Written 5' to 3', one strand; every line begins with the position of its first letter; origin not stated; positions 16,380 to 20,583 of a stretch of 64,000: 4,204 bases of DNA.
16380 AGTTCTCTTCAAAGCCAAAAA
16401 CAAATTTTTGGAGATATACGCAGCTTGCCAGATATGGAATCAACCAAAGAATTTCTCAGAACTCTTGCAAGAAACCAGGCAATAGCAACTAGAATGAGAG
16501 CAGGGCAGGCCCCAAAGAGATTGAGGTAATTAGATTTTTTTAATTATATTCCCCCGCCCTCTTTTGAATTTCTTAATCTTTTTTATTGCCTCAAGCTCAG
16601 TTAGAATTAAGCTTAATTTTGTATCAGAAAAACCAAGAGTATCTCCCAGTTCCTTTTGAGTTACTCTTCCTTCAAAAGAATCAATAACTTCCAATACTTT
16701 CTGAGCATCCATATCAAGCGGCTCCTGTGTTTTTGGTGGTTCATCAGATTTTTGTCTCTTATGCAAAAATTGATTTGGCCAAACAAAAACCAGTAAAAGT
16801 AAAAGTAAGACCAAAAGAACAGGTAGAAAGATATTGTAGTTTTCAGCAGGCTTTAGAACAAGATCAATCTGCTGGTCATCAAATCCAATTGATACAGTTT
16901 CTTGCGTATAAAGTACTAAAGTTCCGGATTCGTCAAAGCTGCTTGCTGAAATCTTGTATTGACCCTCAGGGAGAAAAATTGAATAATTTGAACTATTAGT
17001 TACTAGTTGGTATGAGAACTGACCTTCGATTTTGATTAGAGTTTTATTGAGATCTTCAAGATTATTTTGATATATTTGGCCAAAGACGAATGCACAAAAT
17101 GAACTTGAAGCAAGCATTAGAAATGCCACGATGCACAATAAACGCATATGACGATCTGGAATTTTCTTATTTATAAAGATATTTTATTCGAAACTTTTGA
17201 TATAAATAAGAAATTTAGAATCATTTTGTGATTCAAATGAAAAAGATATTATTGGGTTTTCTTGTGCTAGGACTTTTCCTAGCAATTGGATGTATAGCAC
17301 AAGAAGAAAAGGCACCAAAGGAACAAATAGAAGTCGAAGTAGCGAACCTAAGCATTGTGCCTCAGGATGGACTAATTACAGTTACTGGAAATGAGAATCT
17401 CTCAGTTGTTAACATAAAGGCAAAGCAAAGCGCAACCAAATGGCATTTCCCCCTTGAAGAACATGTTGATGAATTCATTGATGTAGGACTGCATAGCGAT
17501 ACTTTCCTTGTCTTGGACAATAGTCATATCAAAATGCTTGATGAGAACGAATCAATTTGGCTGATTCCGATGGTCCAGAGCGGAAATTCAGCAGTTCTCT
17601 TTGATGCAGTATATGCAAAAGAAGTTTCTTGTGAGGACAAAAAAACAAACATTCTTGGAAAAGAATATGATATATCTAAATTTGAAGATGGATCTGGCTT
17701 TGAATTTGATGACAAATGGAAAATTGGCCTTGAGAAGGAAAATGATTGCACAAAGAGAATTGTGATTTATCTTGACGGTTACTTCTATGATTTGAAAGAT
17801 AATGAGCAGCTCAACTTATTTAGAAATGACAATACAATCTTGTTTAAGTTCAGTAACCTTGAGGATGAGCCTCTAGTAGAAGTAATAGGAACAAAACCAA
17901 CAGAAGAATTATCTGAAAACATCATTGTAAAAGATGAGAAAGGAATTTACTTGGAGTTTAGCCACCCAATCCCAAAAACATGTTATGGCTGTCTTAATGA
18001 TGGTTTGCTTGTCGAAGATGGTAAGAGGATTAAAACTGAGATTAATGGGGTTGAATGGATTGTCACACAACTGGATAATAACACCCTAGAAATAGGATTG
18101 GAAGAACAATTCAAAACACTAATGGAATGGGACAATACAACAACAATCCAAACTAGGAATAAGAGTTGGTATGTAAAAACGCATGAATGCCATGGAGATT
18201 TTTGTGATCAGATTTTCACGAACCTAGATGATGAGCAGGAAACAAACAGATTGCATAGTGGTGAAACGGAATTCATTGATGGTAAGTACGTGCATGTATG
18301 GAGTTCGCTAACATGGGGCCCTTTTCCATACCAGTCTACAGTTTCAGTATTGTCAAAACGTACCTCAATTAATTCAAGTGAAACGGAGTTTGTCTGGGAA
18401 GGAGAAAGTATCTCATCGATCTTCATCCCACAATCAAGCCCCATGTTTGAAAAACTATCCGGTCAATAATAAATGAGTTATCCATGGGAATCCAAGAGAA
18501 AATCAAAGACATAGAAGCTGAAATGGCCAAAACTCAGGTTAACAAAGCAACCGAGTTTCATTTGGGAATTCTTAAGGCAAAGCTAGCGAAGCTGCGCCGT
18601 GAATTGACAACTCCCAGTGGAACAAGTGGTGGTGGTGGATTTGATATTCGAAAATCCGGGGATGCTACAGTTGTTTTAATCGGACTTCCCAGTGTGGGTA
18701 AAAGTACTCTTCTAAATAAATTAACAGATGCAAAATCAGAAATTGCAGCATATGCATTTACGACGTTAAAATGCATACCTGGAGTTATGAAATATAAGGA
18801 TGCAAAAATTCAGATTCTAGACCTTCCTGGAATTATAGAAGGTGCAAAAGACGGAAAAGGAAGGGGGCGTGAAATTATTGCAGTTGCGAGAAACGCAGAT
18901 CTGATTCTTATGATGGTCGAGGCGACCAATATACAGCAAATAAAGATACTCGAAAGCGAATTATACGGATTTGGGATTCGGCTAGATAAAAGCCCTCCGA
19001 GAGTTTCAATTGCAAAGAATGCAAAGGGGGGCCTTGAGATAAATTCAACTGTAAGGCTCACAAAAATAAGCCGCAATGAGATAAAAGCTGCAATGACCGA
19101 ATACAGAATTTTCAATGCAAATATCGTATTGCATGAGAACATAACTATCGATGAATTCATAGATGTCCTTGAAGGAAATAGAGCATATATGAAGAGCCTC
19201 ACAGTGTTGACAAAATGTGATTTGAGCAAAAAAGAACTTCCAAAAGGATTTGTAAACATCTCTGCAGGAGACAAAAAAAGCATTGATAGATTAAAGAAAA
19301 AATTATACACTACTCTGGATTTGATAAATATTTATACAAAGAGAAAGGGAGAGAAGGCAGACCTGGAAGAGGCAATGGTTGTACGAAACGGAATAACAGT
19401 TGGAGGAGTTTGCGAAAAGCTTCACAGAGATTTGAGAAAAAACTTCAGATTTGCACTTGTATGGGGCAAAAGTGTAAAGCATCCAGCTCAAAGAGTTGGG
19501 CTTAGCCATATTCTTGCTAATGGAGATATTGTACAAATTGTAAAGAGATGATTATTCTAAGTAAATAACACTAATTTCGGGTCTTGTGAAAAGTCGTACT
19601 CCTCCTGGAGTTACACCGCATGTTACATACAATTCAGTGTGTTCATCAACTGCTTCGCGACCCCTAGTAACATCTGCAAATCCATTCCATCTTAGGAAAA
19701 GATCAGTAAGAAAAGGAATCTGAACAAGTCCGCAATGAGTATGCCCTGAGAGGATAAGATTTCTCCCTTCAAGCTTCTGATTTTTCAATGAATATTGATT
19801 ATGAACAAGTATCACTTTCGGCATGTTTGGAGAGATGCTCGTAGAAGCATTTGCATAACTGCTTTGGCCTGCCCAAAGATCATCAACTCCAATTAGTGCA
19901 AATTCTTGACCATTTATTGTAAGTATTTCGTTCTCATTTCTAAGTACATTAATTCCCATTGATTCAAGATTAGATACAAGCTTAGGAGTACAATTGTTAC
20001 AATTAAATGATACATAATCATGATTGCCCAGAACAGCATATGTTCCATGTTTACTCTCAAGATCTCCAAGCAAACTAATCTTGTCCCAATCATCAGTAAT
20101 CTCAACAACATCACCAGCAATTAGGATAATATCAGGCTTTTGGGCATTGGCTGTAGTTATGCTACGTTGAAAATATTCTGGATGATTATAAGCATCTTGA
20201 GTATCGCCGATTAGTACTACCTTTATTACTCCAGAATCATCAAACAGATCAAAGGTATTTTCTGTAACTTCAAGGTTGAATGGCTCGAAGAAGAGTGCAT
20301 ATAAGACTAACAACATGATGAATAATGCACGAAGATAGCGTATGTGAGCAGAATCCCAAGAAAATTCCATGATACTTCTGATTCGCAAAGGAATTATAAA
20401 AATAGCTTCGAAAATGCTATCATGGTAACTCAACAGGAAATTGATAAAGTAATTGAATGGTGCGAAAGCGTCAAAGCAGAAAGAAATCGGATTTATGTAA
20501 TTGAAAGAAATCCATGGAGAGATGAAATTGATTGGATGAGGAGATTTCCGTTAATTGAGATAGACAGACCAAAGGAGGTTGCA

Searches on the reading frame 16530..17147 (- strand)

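Call 19: search_protein_families(library=pfam, proteins=[window:16530-17147:-], max_evalue=0.1)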
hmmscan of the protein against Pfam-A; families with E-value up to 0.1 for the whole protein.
window:16530-17147:- (205 aa): 7 families
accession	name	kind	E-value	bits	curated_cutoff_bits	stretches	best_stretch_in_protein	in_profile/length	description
PF24034.1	DUF7343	-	8.1e-13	48.5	27.6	1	147-203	4-60/62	Domain of unknown function (DUF7343)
PF13545.12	HTH_Crp_2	-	0.0099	16.3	27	1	157-199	18-58/70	Crp-like helix-turn-helix domain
PF03896.21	TRAP_alpha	-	0.013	15.1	24.7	1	56-127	80-144/180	Translocon-associated protein (TRAP), alpha subunit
PF12802.13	MarR_2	-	0.018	15.6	27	1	151-187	10-46/61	MarR family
PF13346.12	ABC2_membrane_5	-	0.039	13.9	25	1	4-120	84-195/205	ABC-2 family transporter protein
PF13412.12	HTH_24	-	0.061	13.3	21.9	1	150-187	7-43/48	Winged helix-turn-helix DNA-binding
PF04703.18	FaeA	-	0.076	13.8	20.7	0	150-199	4-53/62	FaeA-like protein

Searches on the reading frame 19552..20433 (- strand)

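Call 19: search_protein_families(library=pfam, proteins=[window:19552-20433:-], max_evalue=0.1)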
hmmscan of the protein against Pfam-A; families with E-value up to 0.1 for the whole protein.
window:19552-20433:- (293 aa): 2 families
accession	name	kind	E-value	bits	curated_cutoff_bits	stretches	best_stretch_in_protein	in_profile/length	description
PF00149.33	Metallophos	-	7.9e-11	43.2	21.5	1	70-234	1-190/191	Calcineurin-like phosphoesterase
PF12850.12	Metallophos_2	-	2.5e-06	28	27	1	71-233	2-117/154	Calcineurin-like phosphoesterase superfamily domain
